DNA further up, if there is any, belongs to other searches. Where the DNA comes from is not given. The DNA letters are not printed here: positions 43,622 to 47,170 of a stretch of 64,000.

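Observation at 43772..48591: RND permease without an adjacent membrane-fusion-protein gene, preceded by a translationally coupled 15-codon leader uORF in a tetR-ybjQ-small-protein operon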

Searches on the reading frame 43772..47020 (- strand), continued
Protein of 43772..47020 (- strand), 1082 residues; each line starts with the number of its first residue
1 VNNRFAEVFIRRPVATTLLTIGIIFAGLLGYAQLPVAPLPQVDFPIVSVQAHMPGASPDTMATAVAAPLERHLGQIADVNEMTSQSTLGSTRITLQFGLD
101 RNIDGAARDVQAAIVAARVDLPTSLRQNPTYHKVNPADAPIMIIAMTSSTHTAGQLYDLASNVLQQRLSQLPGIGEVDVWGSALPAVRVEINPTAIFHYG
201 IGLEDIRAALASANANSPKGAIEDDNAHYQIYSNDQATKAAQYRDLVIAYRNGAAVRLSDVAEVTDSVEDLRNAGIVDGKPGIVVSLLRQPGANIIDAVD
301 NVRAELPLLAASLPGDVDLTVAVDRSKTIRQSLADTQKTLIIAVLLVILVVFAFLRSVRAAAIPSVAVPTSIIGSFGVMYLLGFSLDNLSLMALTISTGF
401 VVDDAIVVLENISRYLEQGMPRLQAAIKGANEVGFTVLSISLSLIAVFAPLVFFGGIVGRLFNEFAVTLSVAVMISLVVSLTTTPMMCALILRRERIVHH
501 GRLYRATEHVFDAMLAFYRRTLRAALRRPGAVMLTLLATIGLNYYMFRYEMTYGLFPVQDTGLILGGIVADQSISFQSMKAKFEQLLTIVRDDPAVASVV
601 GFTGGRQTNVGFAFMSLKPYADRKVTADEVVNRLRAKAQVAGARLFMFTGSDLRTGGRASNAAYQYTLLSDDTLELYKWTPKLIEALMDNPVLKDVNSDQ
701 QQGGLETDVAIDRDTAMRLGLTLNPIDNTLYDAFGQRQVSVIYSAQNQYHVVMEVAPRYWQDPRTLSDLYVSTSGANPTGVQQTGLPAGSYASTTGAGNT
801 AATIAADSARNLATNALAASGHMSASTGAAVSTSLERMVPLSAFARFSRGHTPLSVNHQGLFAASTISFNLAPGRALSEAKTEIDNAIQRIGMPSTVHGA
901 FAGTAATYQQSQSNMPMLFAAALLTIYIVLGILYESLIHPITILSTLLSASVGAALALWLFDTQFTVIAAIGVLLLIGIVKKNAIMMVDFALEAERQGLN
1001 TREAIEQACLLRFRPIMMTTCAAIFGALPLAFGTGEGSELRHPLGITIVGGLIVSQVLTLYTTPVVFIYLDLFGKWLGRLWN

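Call 25: list_cluster_members(proteins=[P0001])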
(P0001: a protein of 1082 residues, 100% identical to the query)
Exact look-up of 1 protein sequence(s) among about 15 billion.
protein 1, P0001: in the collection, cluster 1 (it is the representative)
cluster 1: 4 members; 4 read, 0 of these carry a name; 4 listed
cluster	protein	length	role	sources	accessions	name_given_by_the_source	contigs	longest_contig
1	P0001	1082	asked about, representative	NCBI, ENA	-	-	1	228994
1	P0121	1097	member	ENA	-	-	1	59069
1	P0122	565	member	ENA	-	-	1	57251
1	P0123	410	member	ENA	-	-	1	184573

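Call 26: find_encoding_contigs(protein=P0121, flank=10000, max_places=6)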
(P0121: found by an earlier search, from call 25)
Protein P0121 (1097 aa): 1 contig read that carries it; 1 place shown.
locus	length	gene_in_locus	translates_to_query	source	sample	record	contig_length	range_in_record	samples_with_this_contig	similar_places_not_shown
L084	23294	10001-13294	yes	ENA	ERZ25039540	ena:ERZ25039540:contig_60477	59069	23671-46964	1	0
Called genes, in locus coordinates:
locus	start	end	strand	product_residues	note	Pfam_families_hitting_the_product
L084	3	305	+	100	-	PF01909:NTP_transf_2, PF18765:Polbeta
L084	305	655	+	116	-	PF01934:HepT-like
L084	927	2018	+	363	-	PF04261:Dyp_perox_N, PF20628:Dyp_perox_C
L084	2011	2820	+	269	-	PF04454:Linocin_M18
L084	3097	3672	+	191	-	-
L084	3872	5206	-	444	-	PF01674:Lipase_2, PF18067:Lipase_C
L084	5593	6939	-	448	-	PF01590:GAF, PF13185:GAF_2, PF13492:GAF_3, PF00211:Guanylate_cyc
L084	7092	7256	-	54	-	-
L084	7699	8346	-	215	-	PF02798:GST_N, PF13417:GST_N_3, PF13409:GST_N_2, PF13410:GST_C_2 (weak), PF00043:GST_C, PF14497:GST_C_3 (faint)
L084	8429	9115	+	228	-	PF00440:TetR_N, PF16859:TetR_C_11, PF16925:TetR_C_13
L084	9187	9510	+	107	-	PF01906:YbjQ_1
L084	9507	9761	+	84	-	-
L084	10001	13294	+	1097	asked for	PF00873:ACR_tran, PF03176:MMPL, PF00873:ACR_tran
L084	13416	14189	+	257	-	PF00903:Glyoxalase, PF22677:Ble-like_N (faint), PF18029:Glyoxalase_6 (weak), PF00903:Glyoxalase (weak)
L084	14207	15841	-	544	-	PF02776:TPP_enzyme_N, PF00205:TPP_enzyme_M, PF02775:TPP_enzyme_C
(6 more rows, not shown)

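Call 27: find_encoding_contigs(protein=P0122, flank=10000, max_places=6)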
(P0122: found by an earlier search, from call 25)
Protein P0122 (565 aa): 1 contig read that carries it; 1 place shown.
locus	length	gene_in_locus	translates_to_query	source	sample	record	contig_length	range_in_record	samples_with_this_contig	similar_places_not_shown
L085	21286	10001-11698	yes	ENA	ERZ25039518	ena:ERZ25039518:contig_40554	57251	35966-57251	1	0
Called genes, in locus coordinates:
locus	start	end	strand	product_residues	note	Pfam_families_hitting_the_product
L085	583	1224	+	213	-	PF04454:Linocin_M18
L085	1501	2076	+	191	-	-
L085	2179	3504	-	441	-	PF18067:Lipase_C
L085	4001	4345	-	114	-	PF00211:Guanylate_cyc (weak)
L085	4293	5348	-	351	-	PF01590:GAF, PF13185:GAF_2, PF13492:GAF_3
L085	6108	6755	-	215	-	PF02798:GST_N, PF13417:GST_N_3, PF13409:GST_N_2, PF13410:GST_C_2 (faint), PF00043:GST_C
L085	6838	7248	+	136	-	PF00440:TetR_N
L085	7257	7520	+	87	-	-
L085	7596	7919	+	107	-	PF01906:YbjQ_1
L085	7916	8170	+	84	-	-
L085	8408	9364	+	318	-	PF00873:ACR_tran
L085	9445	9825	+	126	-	PF00873:ACR_tran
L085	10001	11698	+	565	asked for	PF00873:ACR_tran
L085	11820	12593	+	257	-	PF00903:Glyoxalase, PF22677:Ble-like_N (faint), PF18029:Glyoxalase_6 (weak), PF00903:Glyoxalase (weak)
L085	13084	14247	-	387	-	PF02776:TPP_enzyme_N, PF00205:TPP_enzyme_M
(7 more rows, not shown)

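Call 28: find_encoding_contigs(protein=P0123, flank=10000, max_places=6)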
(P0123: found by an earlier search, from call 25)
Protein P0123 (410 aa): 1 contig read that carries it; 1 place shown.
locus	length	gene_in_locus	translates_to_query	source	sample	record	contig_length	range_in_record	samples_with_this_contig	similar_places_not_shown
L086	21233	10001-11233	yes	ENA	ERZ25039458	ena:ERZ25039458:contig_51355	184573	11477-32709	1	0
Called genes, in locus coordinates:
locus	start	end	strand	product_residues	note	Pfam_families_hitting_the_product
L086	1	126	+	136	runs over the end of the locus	-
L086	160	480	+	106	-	-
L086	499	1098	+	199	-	PF20442:BrxL_N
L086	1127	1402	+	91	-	PF13337:BrxL_ATPase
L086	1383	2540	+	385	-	PF13337:BrxL_ATPase, PF05362:Lon_C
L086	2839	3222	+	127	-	-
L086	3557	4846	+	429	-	PF25917:BSH_RND, PF25876:HH_MFP_RND, PF25944:Beta-barrel_RND, PF25967:RND-MFP_C, PF25989:YknX_C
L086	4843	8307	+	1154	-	PF00873:ACR_tran, PF03176:MMPL (weak), PF00873:ACR_tran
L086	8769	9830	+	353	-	PF00873:ACR_tran, PF03176:MMPL (weak)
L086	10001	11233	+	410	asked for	PF00873:ACR_tran, PF03176:MMPL (weak), PF00873:ACR_tran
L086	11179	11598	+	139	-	-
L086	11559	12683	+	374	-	PF02321:OEP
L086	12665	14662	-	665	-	PF13401:AAA_22 (faint)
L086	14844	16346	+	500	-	PF21337:Peptidase_M17_N_1, PF00883:Peptidase_M17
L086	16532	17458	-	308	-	PF00850:Hist_deacetyl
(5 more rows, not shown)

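Call 47: search_protein_families(library=ncbifam, proteins=[window:43772-47020:-, L081:2391-5486:+, L081:950-2371:+, L081:8722-10209:+], max_evalue=0.00001)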
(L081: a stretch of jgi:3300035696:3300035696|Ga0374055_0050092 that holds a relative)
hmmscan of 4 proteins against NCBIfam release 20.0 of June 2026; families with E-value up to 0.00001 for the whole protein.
window:43772-47020:- (1082 aa): 14 families
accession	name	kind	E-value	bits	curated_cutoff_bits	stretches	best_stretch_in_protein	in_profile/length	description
NF007905.0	PRK10614.1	equivalog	0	1385.6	1774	2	4-798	2-797/1025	multidrug efflux RND transporter permease subunit MdtC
NF033617.1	RND_permease_2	subfamily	0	1193.4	1250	2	7-774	2-771/1009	multidrug efflux RND transporter permease subunit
NF007798.0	PRK10503.1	equivalog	0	1077.3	1584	2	7-768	14-779/1040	MdtB/MuxB family multidrug efflux RND transporter permease subunit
NF000282.2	RND_permease_1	subfamily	7.7e-186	620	1250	2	7-774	2-793/1029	multidrug efflux RND transporter permease subunit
TIGR00915.1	2A0602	subfamily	5.8e-159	531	940.35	2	5-774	1-793/1050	efflux RND transporter permease subunit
NF007133.0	PRK09579.1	equivalog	2.2e-142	475.8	1763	2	5-774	3-768/1017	multidrug efflux RND transporter permease subunit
NF007842.1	PRK10555.1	equivalog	4e-123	412.3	1854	2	6-774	2-792/1036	multidrug efflux RND transporter permease AcrD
NF007131.0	PRK09577.1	equivalog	1.2e-117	394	1768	2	6-772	2-786/1045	multidrug efflux RND transporter permease subunit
NF000037.1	RND_perm_OqxB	exception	1.1e-115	387.7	2200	2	5-751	3-775/1050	multidrug efflux RND transporter permease subunit OqxB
NF011706.2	PRK15127.1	equivalog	1.1e-106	357.9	2150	2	7-775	3-795/1049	multidrug efflux RND transporter permease subunit AcrB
TIGR00914.1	2A0601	subfamily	3e-94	316.6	701.45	2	18-777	18-797/1051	CusA/CzcA family heavy metal efflux RND transporter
TIGR00916.1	2A0604s01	subfamily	3.1e-12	46.6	148.6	1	292-481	41-231/231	SecD/SecF family protein translocase subunit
TIGR00921.1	2A067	subfamily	2.4e-10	39.1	351.9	1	330-545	188-405/733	hydrophobe/amphiphile efflux-3 (HAE3) family transporter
TIGR01129.1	secD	equivalog_domain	9.3e-06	25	244.4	1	331-487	245-396/397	protein translocase subunit SecD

L081:2391-5486:+ (1031 aa): 14 families
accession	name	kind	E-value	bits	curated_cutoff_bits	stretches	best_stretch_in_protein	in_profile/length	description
NF007798.0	PRK10503.1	equivalog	0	1515.5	1584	1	3-1015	12-1027/1040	MdtB/MuxB family multidrug efflux RND transporter permease subunit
NF033617.1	RND_permease_2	subfamily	0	1264.8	1250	1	4-1012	1-1009/1009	multidrug efflux RND transporter permease subunit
NF007905.0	PRK10614.1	equivalog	0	1140.8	1774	1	5-1017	5-1015/1025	multidrug efflux RND transporter permease subunit MdtC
NF000282.2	RND_permease_1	subfamily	3.5e-195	650.9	1250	1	4-1011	1-1028/1029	multidrug efflux RND transporter permease subunit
TIGR00915.1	2A0602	subfamily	5.1e-176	587.5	940.35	1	4-1013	2-1031/1050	efflux RND transporter permease subunit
NF007133.0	PRK09579.1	equivalog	1.6e-165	552.4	1763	1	5-1011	5-1003/1017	multidrug efflux RND transporter permease subunit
NF007131.0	PRK09577.1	equivalog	2.6e-131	439.3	1768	1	4-1013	2-1025/1045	multidrug efflux RND transporter permease subunit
NF007842.1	PRK10555.1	equivalog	1.2e-123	414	1854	1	5-1012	3-1028/1036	multidrug efflux RND transporter permease AcrD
TIGR00914.1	2A0601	subfamily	3.5e-116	389.2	701.45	1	17-1010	19-1035/1051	CusA/CzcA family heavy metal efflux RND transporter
NF000037.1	RND_perm_OqxB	exception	2.9e-115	386.2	2200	1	1-1014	1-1038/1050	multidrug efflux RND transporter permease subunit OqxB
NF011706.2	PRK15127.1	equivalog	8.1e-113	378.2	2150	1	6-1012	4-1031/1049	multidrug efflux RND transporter permease subunit AcrB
TIGR00916.1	2A0604s01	subfamily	6.7e-11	42.2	148.6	1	338-479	92-231/231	SecD/SecF family protein translocase subunit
TIGR01129.1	secD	equivalog_domain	2.8e-08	33.3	244.4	1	338-484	252-395/397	protein translocase subunit SecD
NF009583.0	PRK13024.1-3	subfamily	3.2e-06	25.5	721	1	339-571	284-511/755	protein translocase subunit SecDF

L081:950-2371:+ (473 aa): 21 families
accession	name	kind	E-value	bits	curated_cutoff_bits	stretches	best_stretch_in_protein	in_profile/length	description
NF008589.1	PRK11556.1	equivalog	5.9e-119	397.5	391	1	70-411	46-388/392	MdtA/MuxA family multidrug efflux RND transporter periplasmic adaptor subunit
TIGR01730.1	RND_mfp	subfamily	3.4e-76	256.3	94.9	1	83-410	2-321/322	efflux RND transporter periplasmic adaptor subunit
NF033138.2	RND-peri-MexC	equivalog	1e-54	186.1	625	1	81-411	37-372/375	MexC family multidrug efflux RND transporter periplasmic adaptor subunit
NF011604.1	PRK15030.1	equivalog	1.7e-48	165.6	765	1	84-419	40-382/397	multidrug efflux RND transporter periplasmic adaptor subunit AcrA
NF045904.1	RND-peri-MexE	equivalog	6.4e-48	163.6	714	1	80-417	36-375/390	multidrug efflux RND transporter periplasmic adaptor subunit MexE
NF007132.1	PRK09578.1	equivalog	1.2e-46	159.2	512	1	76-420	34-385/396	MexX/AxyX family multidrug efflux RND transporter periplasmic adaptor subunit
NF007362.0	PRK09859.1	equivalog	7e-44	150.5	738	1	82-410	36-371/385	multidrug transporter subunit MdtE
NF033834.1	RND_adapt_MexA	exception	3.2e-38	131.8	750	1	74-420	28-371/373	multidrug efflux RND transporter periplasmic adaptor subunit MexA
NF000272.2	OqxA_adapt_sub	exception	3.1e-37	128.5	835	1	99-411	59-380/391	multidrug efflux RND transporter periplasmic adaptor subunit OqxA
TIGR00999.1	8a0102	subfamily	6.6e-27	94.3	319.3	1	126-401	1-269/271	CzcB/NccB family metal efflux transporter periplasmic adaptor subunit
NF007785.0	PRK10476.1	equivalog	1.5e-16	60.2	376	1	103-164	44-105/347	multidrug transporter subunit MdtN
TIGR00998.1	8a0101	subfamily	5.8e-16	58.3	390.8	1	107-156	42-91/334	EmrA/EmrK family multidrug efflux transporter periplasmic adaptor subunit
NF002939.0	PRK03598.1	equivalog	9.1e-16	57.9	393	2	107-166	44-103/332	secretion protein HlyD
NF008606.0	PRK11578.1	equivalog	3e-14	52.9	342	1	87-397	41-363/371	macrolide transporter subunit MacA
NF007850.1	PRK10559.1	equivalog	7.6e-12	44.9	400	1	107-237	40-169/303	p-hydroxybenzoic acid efflux pump subunit AaeA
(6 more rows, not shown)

L081:8722-10209:+ (495 aa): 10 families
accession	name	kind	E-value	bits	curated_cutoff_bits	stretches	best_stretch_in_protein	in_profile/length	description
TIGR01845.1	outer_NodT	subfamily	9.6e-107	357.6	210.05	1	30-470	2-460/460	efflux transporter outer membrane subunit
NF007347.1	PRK09837.1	subfamily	8.3e-35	120.6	598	1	29-473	9-461/461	Cu(I)/Ag(I) efflux RND transporter outer membrane protein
NF007390.0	PRK09915.1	equivalog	3.4e-31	108.5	597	1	148-473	154-481/488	MdtP family multidrug efflux transporter outer membrane subunit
TIGR01844.1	type_I_sec_TolC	subfamily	8.3e-30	104.1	225.15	1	94-468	14-398/414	TolC family outer membrane protein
NF033143.1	efflux_OM_AdeK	equivalog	1.3e-28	100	900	1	147-472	135-463/480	multidrug efflux RND transporter AdeIJK outer membrane channel subunit AdeK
NF033142.1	efflux_OM_AdeC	exception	3.1e-25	88.7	975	1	147-471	135-462/465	multidrug efflux RND transporter AdeABC outer membrane channel subunit AdeC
NF047721.1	ToxDrgExpTdeA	equivalog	3.1e-22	79.1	550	1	30-449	12-431/455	toxin/drug exporter TdeA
NF008524.1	PRK11459.1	equivalog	1.4e-21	76.9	650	1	131-472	139-477/478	multidrug resistance outer membrane protein MdtQ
NF007002.0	PRK09465.1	equivalog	8.8e-09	34.4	495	1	84-435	25-391/460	outer membrane channel protein TolC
NF052390.1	efflux_OMP_AbuO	equivalog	2e-07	30.1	700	1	185-468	145-431/447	multidrug efflux outer membrane protein AbuO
